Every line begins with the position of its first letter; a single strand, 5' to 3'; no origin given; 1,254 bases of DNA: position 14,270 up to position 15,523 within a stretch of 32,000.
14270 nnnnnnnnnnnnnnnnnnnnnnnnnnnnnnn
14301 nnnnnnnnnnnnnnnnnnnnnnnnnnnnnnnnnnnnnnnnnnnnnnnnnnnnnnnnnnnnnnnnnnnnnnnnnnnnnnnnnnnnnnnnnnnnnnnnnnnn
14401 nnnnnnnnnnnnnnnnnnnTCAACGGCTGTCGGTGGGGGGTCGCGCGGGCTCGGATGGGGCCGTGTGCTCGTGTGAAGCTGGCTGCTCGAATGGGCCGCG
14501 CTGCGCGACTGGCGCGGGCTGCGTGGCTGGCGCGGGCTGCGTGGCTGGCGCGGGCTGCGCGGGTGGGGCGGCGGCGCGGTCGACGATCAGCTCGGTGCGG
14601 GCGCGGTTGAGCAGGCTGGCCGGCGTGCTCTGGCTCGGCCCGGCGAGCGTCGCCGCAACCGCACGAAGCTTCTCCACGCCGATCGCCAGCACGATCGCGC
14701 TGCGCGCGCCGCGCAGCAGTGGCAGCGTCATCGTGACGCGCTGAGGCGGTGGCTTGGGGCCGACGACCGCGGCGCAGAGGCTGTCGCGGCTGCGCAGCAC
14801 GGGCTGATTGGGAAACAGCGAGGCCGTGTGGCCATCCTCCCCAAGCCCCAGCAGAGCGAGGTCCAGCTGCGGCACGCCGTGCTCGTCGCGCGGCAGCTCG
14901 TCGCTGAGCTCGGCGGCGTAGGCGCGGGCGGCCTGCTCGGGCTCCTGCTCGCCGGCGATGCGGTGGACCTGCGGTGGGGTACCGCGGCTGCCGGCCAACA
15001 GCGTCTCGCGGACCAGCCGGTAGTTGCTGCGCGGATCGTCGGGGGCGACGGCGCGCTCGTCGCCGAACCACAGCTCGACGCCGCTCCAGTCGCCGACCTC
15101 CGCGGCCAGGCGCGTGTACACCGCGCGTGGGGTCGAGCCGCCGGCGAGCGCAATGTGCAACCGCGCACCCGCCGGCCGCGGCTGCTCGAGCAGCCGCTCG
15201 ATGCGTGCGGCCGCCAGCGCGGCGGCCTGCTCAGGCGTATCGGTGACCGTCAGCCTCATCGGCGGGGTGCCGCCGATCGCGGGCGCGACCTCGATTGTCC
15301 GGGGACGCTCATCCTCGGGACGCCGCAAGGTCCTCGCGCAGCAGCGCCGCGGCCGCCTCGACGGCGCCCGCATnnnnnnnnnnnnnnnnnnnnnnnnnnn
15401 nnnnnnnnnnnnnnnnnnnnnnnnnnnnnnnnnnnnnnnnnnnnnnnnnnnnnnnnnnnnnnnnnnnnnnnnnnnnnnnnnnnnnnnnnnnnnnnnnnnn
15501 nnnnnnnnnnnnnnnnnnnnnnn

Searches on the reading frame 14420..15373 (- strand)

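Call 41: search_protein_families(library=pfam, proteins=[window:14420-15373:-], max_evalue=0.01)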
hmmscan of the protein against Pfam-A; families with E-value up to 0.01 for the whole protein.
window:14420-15373:- (317 aa): 1 family
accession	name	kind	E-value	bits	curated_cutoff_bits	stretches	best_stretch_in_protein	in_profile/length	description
PF01182.26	Glucosamine_iso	-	1.4e-61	208.6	27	1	46-262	2-223/225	Glucosamine-6-phosphate isomerases/6-phosphogluconolactonase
